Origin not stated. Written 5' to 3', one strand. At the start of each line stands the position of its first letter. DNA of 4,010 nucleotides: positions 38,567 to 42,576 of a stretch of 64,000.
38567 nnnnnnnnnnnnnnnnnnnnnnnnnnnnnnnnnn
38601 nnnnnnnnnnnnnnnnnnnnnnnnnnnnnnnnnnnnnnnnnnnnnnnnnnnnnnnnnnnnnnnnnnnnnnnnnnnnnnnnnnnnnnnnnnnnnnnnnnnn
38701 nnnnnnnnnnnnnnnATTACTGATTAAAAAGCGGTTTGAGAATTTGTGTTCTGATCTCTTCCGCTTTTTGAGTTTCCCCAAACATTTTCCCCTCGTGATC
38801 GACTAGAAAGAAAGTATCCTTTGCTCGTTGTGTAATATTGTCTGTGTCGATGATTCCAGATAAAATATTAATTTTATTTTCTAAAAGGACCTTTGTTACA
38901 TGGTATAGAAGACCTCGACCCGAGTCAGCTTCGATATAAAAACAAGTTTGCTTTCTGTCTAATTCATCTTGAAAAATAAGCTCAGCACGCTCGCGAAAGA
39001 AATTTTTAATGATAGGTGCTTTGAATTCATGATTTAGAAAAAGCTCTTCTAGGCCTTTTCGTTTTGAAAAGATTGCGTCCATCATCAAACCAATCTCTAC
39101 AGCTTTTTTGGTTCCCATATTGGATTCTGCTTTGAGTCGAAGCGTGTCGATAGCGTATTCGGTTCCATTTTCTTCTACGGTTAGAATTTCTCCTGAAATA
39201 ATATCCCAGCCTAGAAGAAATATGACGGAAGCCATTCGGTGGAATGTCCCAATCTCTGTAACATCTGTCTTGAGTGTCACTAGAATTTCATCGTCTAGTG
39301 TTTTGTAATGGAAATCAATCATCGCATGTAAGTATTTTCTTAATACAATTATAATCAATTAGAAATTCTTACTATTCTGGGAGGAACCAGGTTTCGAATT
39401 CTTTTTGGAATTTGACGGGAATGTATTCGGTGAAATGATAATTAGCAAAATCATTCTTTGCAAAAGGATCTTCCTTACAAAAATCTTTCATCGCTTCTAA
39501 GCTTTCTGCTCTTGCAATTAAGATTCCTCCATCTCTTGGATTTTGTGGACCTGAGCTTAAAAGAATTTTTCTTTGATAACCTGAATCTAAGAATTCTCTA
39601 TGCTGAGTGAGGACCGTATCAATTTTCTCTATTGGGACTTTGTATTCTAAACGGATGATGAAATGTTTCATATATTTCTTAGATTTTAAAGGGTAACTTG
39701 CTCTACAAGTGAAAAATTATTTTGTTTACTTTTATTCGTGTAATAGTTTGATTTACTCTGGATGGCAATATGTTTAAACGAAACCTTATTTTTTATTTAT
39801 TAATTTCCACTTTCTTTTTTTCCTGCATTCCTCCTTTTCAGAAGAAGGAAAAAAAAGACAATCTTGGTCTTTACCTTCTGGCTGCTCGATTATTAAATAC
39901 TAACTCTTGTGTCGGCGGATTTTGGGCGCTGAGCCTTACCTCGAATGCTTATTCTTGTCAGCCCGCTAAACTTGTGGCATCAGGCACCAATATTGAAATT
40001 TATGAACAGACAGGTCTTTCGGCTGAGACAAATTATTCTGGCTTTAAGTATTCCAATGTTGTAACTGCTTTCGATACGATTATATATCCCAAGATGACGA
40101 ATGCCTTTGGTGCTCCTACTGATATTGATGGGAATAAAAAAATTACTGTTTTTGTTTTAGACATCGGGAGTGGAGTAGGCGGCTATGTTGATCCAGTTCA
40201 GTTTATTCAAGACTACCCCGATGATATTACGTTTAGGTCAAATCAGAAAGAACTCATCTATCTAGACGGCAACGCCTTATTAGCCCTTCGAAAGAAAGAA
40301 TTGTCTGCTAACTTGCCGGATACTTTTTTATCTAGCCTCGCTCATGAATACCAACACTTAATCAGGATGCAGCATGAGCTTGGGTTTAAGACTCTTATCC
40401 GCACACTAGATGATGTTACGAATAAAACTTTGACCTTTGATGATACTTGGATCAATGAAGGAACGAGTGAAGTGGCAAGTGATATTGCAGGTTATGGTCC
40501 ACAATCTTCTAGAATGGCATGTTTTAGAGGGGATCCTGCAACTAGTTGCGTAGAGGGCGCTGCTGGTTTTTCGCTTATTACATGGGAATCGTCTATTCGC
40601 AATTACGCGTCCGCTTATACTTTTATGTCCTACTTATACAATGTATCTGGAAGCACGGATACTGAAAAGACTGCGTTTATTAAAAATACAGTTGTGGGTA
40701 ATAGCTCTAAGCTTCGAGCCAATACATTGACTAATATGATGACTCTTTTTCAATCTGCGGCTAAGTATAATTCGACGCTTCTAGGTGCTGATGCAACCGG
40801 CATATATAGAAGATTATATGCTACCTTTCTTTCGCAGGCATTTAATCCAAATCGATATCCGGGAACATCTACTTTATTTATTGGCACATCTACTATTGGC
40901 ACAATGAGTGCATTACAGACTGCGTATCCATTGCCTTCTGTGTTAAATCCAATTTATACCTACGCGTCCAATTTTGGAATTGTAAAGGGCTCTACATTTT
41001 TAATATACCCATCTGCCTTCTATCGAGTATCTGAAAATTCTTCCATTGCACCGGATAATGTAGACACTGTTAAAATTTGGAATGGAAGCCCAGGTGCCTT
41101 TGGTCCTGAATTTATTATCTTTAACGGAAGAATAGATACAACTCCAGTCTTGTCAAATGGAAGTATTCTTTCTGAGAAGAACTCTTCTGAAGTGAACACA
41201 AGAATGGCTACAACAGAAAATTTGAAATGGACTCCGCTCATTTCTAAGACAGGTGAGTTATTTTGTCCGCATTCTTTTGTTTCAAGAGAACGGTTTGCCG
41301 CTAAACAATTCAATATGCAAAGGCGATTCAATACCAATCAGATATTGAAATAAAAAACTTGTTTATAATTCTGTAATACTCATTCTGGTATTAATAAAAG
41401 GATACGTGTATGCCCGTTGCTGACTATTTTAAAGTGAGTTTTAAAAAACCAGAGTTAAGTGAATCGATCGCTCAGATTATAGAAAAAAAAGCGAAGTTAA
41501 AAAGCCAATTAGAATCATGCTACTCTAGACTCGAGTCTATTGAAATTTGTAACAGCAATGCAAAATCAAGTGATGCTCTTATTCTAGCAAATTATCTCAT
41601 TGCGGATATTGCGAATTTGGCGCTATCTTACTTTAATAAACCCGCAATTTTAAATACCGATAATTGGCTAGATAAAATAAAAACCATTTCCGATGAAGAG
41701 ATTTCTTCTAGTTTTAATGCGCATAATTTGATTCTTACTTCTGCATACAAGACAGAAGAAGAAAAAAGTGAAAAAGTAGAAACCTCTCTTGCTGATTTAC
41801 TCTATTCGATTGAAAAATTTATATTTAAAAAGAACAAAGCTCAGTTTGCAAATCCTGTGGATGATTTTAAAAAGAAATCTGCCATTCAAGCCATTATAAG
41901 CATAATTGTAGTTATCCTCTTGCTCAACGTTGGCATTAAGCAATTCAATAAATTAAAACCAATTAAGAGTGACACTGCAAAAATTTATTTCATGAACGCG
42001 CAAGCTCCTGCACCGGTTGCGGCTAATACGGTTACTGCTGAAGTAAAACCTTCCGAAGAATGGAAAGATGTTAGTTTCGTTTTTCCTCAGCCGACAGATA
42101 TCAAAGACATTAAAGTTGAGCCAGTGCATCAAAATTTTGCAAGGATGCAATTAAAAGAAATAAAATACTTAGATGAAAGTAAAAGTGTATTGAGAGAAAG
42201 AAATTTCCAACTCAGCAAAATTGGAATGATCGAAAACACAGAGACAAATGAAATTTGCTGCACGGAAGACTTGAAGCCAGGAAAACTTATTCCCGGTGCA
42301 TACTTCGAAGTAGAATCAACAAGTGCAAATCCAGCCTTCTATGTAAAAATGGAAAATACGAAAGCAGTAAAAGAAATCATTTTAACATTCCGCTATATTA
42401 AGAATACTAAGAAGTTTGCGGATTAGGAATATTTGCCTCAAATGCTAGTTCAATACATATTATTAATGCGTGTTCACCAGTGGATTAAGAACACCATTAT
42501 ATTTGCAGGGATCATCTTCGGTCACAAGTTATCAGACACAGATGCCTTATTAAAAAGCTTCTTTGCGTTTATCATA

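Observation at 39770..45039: Cluster of HExxH lipoprotein, single-pass membrane protein, UbiA prenyltransferase, TlpA-like thioredoxin and a second HExxH protein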

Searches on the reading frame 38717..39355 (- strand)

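Call 75: search_protein_families(library=pfam, proteins=[window:38717-39355:-], max_evalue=1)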
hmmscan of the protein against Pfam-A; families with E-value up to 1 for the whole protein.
window:38717-39355:- (212 aa): 3 families
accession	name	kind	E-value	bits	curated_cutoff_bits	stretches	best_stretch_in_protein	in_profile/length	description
PF24931.1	ACT_ACR9_3rd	-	0.00073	20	27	1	129-205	5-80/98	ACR9-like, ACT-like domain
PF01842.31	ACT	-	0.062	13.5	27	1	147-188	11-52/66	ACT domain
PF13291.12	ACT_4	-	0.065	14.4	27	1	141-172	11-42/80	ACT domain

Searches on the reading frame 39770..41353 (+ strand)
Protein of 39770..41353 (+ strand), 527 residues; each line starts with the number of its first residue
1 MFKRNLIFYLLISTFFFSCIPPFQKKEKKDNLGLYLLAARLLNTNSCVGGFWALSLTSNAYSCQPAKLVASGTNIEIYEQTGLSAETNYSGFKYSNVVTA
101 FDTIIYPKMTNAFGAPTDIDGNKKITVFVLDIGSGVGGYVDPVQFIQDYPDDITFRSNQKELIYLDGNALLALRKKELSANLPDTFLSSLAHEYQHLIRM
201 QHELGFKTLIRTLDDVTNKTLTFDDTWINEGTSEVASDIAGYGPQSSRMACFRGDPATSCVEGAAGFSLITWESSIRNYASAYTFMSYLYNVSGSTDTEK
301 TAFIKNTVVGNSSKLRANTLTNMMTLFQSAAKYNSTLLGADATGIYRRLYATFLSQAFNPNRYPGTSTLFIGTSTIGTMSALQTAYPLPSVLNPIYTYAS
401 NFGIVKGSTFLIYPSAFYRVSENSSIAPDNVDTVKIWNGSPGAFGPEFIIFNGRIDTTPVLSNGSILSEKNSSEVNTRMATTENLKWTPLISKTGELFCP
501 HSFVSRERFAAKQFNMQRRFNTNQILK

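Call 3: search_protein_families(library=pfam, proteins=[window:39770-41353:+], max_evalue=0.1)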
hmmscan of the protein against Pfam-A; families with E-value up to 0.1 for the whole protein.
window:39770-41353:+ (527 aa): 1 family
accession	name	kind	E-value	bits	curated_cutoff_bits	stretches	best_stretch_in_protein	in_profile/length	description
PF16661.11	Lactamase_B_6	-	0.057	13.2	27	1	54-140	63-146/193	Metallo-beta-lactamase superfamily domain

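Call 4: search_protein_families(library=ncbifam, proteins=[window:39770-41353:+], max_evalue=0.1)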
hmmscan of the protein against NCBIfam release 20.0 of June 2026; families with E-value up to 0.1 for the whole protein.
window:39770-41353:+ (527 aa): 1 family
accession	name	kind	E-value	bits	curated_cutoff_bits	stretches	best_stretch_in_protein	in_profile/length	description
NF033876.2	flagella_HExxH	equivalog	0.00045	19.8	205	1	190-327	133-229/384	flagellinolysin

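Call 36: search_protein_families(library=pfam, proteins=[window:39770-41350:+], max_evalue=0.01)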
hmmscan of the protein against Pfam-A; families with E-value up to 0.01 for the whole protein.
window:39770-41350:+ (527 aa): 0 families

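Call 74: search_solved_structures(query=window:39770-41350:+, max_evalue=1, show_alignments=1)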
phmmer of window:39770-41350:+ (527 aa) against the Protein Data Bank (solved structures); distinct sequences matched with E-value up to 1: 8.
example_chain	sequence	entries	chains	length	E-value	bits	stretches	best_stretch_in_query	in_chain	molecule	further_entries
7bb8_A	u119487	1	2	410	4.2e-13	52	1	94-296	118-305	Neutral metalloprotease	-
7bb9_A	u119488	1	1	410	3.8e-12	48.9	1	94-296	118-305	Lugdulysin E242Q Y315F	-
7btx_C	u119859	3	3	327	0.17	13.7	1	112-166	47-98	Sorting assembly machinery 37 kDa subunit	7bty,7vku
7e4h_C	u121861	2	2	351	0.2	13.5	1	112-166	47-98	Sorting assembly machinery 37 kDa subunit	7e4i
7btw_C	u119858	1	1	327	0.21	13.4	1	112-148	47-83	SAM37 isoform 1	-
4ry0_A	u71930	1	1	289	0.71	11.7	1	202-243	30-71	Probable ribose ABC transporter, substrate-binding protein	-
5ibq_A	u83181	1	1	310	0.79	11.5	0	202-243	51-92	Probable ribose ABC transporter, substrate-binding protein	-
8ta2_A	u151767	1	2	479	0.94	11.3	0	344-429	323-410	Chloride channel protein 2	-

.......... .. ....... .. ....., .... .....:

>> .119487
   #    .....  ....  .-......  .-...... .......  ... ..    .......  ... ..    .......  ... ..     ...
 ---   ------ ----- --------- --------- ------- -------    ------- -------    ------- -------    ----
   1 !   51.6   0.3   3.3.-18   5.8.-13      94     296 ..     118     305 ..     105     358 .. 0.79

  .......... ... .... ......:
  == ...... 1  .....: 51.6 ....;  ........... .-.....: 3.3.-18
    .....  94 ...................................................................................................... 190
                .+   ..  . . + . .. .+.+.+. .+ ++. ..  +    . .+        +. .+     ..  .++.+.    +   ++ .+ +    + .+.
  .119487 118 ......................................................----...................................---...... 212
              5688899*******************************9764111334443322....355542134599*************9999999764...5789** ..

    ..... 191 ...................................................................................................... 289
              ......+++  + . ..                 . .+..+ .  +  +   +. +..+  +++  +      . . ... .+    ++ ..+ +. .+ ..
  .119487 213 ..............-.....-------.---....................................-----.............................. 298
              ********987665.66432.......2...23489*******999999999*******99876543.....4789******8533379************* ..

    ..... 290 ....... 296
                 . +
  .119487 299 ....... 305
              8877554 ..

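Call 75: search_protein_families(library=pfam, proteins=[window:39770-41350:+], max_evalue=1)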
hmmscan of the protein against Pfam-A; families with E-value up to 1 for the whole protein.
window:39770-41350:+ (527 aa): 1 family
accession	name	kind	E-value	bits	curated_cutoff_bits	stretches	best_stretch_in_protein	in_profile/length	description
PF16661.11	Lactamase_B_6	-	0.057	13.2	27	1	54-140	63-146/193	Metallo-beta-lactamase superfamily domain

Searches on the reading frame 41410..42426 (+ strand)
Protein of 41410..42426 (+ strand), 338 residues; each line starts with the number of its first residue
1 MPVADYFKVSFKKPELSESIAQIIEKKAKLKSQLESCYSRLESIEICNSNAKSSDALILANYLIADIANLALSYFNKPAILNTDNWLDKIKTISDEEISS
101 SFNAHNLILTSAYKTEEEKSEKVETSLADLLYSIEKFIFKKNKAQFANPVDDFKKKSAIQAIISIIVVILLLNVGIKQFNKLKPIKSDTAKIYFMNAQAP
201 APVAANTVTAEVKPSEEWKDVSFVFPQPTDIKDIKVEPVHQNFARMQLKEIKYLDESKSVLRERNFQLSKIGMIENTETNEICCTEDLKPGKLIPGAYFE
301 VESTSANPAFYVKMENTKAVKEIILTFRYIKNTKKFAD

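Call 3: search_protein_families(library=pfam, proteins=[window:41410-42426:+], max_evalue=0.1)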
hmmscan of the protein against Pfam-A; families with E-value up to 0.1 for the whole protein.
window:41410-42426:+ (338 aa): 0 families

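Call 4: search_protein_families(library=ncbifam, proteins=[window:41410-42426:+], max_evalue=0.1)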
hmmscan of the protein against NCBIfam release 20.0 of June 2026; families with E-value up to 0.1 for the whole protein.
window:41410-42426:+ (338 aa): 2 families
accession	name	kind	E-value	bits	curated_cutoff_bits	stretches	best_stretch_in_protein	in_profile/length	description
TIGR03094.1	sulfo_cyanin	equivalog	0.019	14.4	168.4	1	155-195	2-42/195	sulfocyanin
NF050123.1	SURF1_Mycobac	exception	0.097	12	190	0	158-222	9-74/238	SURF1 family cytochrome oxidase biogenesis protein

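Call 15: find_homologous_proteins(query=window:41410-42423:+)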
Query window:41410-42423:+ (338 aa): 20 proteins with E <= 0.001 among 3189 candidates.
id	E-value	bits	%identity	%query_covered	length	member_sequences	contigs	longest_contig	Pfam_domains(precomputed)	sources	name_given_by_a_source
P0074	4.7e-205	698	97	100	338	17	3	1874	-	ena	-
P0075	2.4e-158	545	73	100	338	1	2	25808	-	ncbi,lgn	-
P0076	3.7e-157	541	73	100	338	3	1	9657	-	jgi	jgi:hypothetical protein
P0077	1.1e-155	536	73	100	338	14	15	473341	-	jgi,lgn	jgi:hypothetical protein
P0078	1.0e-151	523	93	78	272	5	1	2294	-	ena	-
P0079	4.6e-142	491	64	100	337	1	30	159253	-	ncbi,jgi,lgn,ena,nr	ncbi:MAG TPA: hypothetical protein PK079_24220 [Leptospiraceae bacterium]|nr:hypothetical protein [L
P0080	2.8e-135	469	63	100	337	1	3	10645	-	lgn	-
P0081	1.3e-128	447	61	100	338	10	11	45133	-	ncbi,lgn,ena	-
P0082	4.4e-127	442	59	100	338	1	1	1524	-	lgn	-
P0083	2.6e-115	403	56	100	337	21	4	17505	-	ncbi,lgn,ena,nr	ncbi:MAG: hypothetical protein KBF93_14930 [Leptospiraceae bacterium]|nr:hypothetical protein [Lepto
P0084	1.9e-112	394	55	100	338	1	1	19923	-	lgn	-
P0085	1.0e-111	392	55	100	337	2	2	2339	-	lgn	-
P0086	7.9e-108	379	53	100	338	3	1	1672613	-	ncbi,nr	ncbi:MAG: hypothetical protein IPL26_18650 [Leptospiraceae bacterium]|nr:hypothetical protein [Lepto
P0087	2.5e-101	357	57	85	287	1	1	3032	-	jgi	jgi:hypothetical protein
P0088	2.6e-100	354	49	99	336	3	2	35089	-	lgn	-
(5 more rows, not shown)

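Call 42: predict_structure(alignment_id=A2)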
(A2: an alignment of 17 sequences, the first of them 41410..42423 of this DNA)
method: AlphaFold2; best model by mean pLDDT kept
length: 338 residues; sequences in the alignment: 17
mean_pLDDT: 89.9   pTM: 0.55
mean pLDDT of the five models: 89.9, 87.9, 87.9, 87.1, 86.4
residues with pLDDT >= 90: 223; 70-90: 101; 50-70: 11; < 50: 3
segments of 3 or more residues with pLDDT < 50: none
pLDDT, mean of each block of 10 residues (from residue 1): 51 73 89 96 95 93 95 92 87 89 93 92 96 94 84 80 87 88 89 93 94 95 95 95 93 96 93 86 91 90 93 93 97 87
secondary structure, 60 per line:
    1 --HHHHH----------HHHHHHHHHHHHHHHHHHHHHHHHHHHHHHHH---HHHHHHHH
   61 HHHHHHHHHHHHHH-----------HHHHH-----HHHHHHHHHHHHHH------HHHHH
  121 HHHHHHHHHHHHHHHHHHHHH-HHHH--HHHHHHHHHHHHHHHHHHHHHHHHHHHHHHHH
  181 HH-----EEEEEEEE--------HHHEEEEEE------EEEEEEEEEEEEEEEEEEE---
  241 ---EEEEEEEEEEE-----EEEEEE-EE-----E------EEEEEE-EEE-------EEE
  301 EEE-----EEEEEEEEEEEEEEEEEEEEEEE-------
elements in order: H3-7 H18-49 H53-74 H86-90 H96-109 H116-141 H143-146 H149-182 E188-195 E207-212 E219-237 E244-254 E260-265 E281-286 E288-290 E298-303 E309-331

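Call 59: fold_search(model_id=the predicted structure, library=pdb)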
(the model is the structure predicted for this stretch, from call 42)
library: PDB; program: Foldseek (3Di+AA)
matches with E <= 10: 903; with E <= 0.001: 0
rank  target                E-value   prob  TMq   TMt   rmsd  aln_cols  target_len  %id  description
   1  1ajk_B                6.6e-03  0.99  0.26  0.39   8.6       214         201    7  CIRCULARLY PERMUTED (1-3,1-4)-BETA-D-GLUCAN 4-GLUCANOHYDROLASE CPA16M-84 (released 1998-05-06)
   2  5wrk_A                7.0e-03  0.12  0.10  0.12  22.1       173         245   12  Mu2 subunit of the clathrin adaptor complex AP2 in complex with IRS-1 Y608 peptide (released 2017-12-06)
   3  5fpi_A                8.3e-03  0.10  0.10  0.11  22.7       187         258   10  Mu2 adaptin subunit of the AP2 adaptor (C-terminal domain) complexed with Integrin alpha4 internalisation peptide QYKS (released 2016-01-20)
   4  7rw8_M                9.2e-03  0.08  0.09  0.08  21.8       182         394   12  AP2 bound to heparin in the closed conformation (released 2022-03-30)
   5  6nuq                  1.2e-02  0.20  0.14  0.10  33.0       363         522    8  Stat3 Core in complex with compound SI109 (released 2019-12-04)
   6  6owo_M                1.4e-02  0.08  0.09  0.08  21.5       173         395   10  CRYO-EM STRUCTURE OF PHOSPHORYLATED AP-2 CORE BOUND TO NECAP (released 2019-09-11)
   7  2cdp_B                1.5e-02  0.18  0.10  0.20  16.7       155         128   11  Structure of a CBM6 in complex with neoagarohexaose (released 2006-02-08)
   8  2wzs_F                1.6e-02  0.44  0.14  0.07  14.4       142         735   13  Structure of the Family GH92 Inverting Mannosidase BT3990 from Bacteroides thetaiotaomicron VPI-5482 in complex with M (released 2009-12-29)
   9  1bw8_A                1.6e-02  0.08  0.09  0.10  21.4       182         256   12  MU2 ADAPTIN SUBUNIT (AP50) OF AP2 ADAPTOR (SECOND DOMAIN), COMPLEXED WITH EGFR INTERNALIZATION PEPTIDE FYRALM (released 1998-11-25)
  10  6qh5_M                1.6e-02  0.08  0.09  0.10  21.5       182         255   11  AP2 clathrin adaptor mu2T156-phosphorylated core in closed conformation (released 2019-09-04)
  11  2wvz_A                1.9e-02  0.44  0.14  0.07  14.0       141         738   14  Structure of the Family GH92 Inverting Mannosidase BT3990 from Bacteroides thetaiotaomicron VPI-5482 (released 2009-12-29)
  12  2pr9_A                1.9e-02  0.07  0.10  0.10  21.8       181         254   11  Mu2 adaptin subunit (AP50) of AP2 adaptor (second domain), complexed with GABAA receptor-gamma2 subunit-derived intern (released 2008-03-18)
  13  8zuh_A                2.1e-02  0.12  0.12  0.15  25.6       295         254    9  Crystal structure of bovine Fbs2/Skp1/Man3GlcNAc2 complex (released 2024-09-04)
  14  3c18_A                2.2e-02  0.99  0.27  0.31  20.4       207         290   11  Crystal structure of nucleotidyltransferase-like protein (ZP_00538802.1) from Exiguobacterium sibiricum 255-15 at 1.90 (released 2008-02-12)
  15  9fiw_M                2.2e-02  0.07  0.09  0.11  21.8       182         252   11  MU2 ADAPTIN SUBUNIT (AP50) OF AP2 ADAPTOR (SECOND DOMAIN), COMPLEXED WITH LRP6 INTERNALIZATION PEPTIDE SYRHFA (released 2025-04-23)
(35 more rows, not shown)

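Call 80: search_protein_representatives(alignment_id=A2)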
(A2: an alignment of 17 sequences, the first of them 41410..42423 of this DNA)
Query: 17 sequences, 338 profile positions. Proteins with E-value up to 0.001 (for the whole library): 71; up to 1e-10: 53; up to 1e-30: 34. The best 71 are listed.
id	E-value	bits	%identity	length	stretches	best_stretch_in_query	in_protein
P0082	4.6e-157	539.0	-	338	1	1-338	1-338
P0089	3.2e-144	496.8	-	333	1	3-338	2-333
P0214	3.7e-75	269.8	-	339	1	1-336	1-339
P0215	2.3e-71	257.3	-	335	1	1-338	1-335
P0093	4.3e-66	240.0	-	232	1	1-174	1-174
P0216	3.2e-64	233.8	-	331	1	1-338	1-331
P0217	9.0e-64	232.3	-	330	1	1-338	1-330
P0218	2.8e-62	227.4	-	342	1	1-338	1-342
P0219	6.9e-61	222.8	-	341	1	1-338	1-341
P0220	1.2e-59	218.7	-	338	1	1-338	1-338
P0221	9.2e-59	215.8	-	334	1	1-338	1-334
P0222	1.1e-58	215.6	-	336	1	1-336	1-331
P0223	3.4e-57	210.7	-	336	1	1-338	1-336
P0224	1.1e-56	209.0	-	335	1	1-337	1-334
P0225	1.3e-55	205.5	-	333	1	1-337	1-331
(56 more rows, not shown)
